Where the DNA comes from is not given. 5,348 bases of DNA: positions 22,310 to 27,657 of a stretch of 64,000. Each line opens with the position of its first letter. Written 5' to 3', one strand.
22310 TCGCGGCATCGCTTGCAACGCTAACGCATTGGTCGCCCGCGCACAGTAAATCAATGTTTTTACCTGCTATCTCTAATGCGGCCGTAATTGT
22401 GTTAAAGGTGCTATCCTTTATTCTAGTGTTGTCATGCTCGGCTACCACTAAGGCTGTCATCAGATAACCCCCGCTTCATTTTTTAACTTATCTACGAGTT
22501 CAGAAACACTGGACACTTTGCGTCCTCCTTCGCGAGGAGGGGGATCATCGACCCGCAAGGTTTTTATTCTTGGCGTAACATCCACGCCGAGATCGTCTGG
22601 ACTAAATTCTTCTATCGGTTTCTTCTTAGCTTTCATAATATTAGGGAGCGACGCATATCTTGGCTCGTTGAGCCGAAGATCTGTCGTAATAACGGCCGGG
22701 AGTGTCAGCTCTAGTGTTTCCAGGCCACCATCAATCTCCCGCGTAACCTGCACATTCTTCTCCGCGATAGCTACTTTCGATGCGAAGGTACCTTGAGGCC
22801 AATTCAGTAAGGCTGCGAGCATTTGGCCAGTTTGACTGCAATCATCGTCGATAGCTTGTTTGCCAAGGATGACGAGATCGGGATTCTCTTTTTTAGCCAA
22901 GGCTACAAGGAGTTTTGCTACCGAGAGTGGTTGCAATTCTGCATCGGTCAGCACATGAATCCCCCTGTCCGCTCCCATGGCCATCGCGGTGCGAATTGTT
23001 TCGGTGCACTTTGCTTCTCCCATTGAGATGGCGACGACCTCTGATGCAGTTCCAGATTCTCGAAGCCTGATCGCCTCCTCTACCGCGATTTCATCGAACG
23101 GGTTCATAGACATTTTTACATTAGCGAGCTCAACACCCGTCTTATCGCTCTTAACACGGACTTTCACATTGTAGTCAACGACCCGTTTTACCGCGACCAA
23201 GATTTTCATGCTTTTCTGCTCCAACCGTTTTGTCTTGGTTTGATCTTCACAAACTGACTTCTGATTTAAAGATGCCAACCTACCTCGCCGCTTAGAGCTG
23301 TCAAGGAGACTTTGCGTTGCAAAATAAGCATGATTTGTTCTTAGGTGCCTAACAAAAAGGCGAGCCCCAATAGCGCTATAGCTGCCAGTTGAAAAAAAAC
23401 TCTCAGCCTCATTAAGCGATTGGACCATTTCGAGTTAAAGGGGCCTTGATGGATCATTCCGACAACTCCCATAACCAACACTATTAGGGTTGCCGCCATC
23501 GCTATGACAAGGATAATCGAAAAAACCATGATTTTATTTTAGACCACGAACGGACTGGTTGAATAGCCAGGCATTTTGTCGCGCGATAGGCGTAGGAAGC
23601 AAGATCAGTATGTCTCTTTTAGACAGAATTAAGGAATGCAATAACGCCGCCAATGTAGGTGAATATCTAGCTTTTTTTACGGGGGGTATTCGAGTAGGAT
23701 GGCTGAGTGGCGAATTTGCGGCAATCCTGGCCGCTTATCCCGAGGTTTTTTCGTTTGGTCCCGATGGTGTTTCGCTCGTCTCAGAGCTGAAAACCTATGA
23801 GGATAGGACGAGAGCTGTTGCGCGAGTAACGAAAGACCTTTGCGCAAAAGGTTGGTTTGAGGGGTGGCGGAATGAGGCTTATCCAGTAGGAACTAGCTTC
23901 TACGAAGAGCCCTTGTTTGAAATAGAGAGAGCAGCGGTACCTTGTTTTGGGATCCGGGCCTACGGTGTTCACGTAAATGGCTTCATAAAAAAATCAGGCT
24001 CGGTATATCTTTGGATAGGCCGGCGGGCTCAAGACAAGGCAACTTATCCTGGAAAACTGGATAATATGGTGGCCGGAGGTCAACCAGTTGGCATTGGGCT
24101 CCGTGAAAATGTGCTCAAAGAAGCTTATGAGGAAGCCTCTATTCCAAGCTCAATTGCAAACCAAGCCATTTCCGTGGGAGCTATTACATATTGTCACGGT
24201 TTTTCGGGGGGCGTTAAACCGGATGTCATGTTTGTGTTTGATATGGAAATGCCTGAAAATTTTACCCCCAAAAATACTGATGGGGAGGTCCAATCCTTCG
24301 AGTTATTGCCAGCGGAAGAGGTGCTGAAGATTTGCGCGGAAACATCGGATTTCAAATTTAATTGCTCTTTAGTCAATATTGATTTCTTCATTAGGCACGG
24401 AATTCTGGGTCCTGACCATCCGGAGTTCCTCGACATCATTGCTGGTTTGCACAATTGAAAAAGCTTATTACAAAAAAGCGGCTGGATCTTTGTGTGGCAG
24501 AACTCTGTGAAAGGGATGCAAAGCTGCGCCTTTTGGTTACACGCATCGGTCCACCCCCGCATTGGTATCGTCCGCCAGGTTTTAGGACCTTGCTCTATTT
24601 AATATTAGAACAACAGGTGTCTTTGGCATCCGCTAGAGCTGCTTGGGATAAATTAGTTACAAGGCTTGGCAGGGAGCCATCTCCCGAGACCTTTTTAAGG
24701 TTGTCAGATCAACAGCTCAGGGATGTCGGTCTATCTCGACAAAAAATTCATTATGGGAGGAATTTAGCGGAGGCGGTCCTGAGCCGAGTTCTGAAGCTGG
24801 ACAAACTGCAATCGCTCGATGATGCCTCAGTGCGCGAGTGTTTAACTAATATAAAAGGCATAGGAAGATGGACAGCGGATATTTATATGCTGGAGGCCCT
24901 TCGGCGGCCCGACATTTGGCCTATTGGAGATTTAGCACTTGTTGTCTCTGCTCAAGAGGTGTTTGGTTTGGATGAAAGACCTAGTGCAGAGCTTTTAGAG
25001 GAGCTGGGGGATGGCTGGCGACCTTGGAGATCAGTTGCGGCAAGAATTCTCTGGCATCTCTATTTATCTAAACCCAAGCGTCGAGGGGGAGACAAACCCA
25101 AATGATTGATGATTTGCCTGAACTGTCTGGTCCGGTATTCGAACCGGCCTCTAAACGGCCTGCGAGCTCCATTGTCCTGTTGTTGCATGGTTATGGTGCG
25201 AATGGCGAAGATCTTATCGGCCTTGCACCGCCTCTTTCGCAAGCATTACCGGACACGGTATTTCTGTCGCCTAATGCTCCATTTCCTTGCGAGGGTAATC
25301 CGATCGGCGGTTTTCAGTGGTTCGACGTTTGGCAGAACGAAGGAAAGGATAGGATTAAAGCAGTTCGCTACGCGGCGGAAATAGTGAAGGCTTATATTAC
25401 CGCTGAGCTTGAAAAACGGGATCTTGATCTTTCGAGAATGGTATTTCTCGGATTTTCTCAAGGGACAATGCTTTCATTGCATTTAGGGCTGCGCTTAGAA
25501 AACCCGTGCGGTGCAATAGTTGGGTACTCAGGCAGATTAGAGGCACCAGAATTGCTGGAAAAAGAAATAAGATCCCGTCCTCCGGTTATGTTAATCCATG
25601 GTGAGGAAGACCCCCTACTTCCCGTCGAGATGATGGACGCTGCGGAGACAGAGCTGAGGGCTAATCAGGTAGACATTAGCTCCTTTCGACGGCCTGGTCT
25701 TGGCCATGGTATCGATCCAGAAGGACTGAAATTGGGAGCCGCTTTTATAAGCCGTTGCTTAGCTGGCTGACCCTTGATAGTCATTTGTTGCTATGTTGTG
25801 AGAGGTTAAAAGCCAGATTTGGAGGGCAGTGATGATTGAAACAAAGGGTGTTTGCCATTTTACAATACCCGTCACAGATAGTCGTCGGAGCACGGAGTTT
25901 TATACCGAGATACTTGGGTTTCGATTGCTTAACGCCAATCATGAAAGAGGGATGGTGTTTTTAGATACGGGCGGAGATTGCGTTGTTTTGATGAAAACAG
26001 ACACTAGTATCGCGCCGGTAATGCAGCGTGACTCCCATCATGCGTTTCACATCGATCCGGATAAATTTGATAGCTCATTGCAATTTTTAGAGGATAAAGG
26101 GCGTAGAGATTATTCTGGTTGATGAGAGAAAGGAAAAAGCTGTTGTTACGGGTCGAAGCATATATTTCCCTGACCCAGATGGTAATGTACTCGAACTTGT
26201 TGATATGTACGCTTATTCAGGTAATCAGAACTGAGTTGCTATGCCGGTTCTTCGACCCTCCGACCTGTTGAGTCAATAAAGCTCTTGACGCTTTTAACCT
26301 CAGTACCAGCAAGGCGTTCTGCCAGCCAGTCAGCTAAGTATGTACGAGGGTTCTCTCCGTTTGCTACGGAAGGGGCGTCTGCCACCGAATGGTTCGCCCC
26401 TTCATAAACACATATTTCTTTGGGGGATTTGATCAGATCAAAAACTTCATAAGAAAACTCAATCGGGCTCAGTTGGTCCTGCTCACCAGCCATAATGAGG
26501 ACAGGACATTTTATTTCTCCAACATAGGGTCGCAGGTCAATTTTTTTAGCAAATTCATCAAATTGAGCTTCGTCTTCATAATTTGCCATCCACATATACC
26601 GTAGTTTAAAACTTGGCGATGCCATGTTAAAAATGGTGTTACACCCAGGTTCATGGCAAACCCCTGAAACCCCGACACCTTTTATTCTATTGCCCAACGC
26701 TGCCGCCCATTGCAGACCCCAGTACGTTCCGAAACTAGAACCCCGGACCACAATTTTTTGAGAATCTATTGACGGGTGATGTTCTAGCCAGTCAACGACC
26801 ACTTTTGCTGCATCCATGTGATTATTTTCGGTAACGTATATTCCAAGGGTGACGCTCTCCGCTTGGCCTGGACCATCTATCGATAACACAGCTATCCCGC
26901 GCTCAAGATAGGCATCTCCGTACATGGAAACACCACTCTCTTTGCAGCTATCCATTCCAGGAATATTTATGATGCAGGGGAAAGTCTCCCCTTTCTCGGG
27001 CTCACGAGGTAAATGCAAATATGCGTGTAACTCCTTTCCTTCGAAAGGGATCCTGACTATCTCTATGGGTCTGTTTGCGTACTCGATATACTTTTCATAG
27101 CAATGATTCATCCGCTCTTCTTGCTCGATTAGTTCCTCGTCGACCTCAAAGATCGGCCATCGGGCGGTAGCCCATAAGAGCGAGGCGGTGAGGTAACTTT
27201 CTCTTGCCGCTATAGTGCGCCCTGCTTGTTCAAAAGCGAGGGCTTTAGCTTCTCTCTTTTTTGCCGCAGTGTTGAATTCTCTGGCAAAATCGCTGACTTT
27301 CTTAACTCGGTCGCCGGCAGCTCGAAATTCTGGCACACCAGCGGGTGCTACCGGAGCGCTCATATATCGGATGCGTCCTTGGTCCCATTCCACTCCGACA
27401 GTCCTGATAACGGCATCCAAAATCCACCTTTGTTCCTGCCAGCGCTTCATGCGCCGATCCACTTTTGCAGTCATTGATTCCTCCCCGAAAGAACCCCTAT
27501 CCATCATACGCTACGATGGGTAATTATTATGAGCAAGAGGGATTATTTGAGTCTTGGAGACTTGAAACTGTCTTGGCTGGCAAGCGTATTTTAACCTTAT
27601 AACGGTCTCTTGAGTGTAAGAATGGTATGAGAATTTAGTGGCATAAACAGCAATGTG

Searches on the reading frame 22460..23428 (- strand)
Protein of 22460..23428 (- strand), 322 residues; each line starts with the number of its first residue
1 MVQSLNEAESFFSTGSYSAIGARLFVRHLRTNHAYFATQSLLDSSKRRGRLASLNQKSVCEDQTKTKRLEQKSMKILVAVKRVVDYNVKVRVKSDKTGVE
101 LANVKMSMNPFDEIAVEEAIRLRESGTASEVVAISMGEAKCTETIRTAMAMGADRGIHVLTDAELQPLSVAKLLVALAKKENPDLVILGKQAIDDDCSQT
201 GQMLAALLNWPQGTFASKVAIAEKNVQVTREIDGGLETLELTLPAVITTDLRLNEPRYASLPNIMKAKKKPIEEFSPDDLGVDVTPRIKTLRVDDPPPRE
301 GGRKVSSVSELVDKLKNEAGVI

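Call 9: search_protein_families(library=pfam, proteins=[window:22460-23428:-])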
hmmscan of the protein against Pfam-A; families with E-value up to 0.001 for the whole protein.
window:22460-23428:- (322 aa): 1 family
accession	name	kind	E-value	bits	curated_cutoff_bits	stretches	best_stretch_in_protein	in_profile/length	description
PF01012.27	ETF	-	7.2e-46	156.7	26.7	1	103-279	8-180/181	Electron transfer flavoprotein domain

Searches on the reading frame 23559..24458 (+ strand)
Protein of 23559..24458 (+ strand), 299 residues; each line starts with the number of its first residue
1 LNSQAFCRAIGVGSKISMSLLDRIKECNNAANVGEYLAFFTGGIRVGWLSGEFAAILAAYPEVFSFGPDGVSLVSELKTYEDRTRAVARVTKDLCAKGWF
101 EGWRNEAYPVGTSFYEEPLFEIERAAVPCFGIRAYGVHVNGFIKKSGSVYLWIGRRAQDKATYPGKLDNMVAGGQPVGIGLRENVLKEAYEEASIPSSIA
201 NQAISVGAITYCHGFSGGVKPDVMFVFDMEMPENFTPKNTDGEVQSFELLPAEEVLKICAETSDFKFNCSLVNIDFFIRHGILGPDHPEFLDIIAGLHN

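Call 9: search_protein_families(library=pfam, proteins=[window:23559-24458:+])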
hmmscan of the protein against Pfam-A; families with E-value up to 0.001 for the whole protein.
window:23559-24458:+ (299 aa): 1 family
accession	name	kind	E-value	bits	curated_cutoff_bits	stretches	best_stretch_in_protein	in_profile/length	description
PF15916.11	DUF4743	-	8.6e-32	110.1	25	1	20-134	2-118/118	Domain of unknown function (DUF4743)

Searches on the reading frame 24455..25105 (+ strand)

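Call 86: search_protein_families(library=pfam, proteins=[window:24455-25105:+], max_evalue=0.00001)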
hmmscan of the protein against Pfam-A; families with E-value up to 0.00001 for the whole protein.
window:24455-25105:+ (216 aa): 1 family
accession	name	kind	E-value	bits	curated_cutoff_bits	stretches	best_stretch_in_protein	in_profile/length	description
PF00730.31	HhH-GPD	-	1e-13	52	26.2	1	49-189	3-107/108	HhH-GPD superfamily base excision DNA repair protein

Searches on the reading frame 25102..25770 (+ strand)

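Call 86: search_protein_families(library=pfam, proteins=[window:25102-25770:+], max_evalue=0.00001)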
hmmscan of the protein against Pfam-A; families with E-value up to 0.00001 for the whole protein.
window:25102-25770:+ (222 aa): 3 families
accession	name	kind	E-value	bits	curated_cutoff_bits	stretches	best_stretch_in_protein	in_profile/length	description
PF02230.22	Abhydrolase_2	-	1.2e-34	120.5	23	1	17-219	9-216/217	Phospholipase/Carboxylesterase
PF00561.26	Abhydrolase_1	-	2e-08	34.7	25.8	1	24-150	2-108/245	alpha/beta hydrolase fold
PF01738.24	DLH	-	5.5e-07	29.8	21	1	93-203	79-187/217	Dienelactone hydrolase family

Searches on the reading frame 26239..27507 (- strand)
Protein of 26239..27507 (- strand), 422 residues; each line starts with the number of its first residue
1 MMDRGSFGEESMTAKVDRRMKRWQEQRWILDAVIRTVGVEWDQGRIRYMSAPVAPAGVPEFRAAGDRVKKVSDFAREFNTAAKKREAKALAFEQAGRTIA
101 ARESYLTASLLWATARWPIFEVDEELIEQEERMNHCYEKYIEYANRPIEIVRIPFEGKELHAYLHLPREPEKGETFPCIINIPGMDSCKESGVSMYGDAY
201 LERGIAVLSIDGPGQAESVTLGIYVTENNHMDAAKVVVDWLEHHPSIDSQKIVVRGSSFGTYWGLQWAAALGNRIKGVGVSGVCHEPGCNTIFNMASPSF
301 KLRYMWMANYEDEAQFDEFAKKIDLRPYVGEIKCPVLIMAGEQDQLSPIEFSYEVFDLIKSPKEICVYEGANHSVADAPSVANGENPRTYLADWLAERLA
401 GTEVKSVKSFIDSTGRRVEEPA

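Call 9: search_protein_families(library=pfam, proteins=[window:26239-27507:-])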
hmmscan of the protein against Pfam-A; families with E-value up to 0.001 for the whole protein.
window:26239-27507:- (422 aa): 7 families
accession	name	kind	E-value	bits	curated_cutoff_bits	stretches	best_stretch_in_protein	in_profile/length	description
PF06500.17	FrsA-like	-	6.4e-14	52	22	1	91-282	112-297/414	Esterase FrsA-like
PF02129.25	Peptidase_S15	-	1e-12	48.8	23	2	157-269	2-114/262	X-Pro dipeptidyl-peptidase (S15 family)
PF12146.15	Hydrolase_4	-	4.9e-09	36.3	27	1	329-375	187-234/239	Serine aminopeptidase, S33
PF00326.27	Peptidase_S9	-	7.1e-09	35.9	22.6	1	203-378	13-192/213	Prolyl oligopeptidase family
PF05448.18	AXE1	-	5.3e-07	29.1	21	1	230-375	157-305/321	Acetyl xylan esterase (AXE1)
PF00561.26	Abhydrolase_1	-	2.6e-06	27.7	25.8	0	200-299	22-109/245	alpha/beta hydrolase fold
PF01738.24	DLH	-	0.00078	19.5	21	0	330-377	140-190/217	Dienelactone hydrolase family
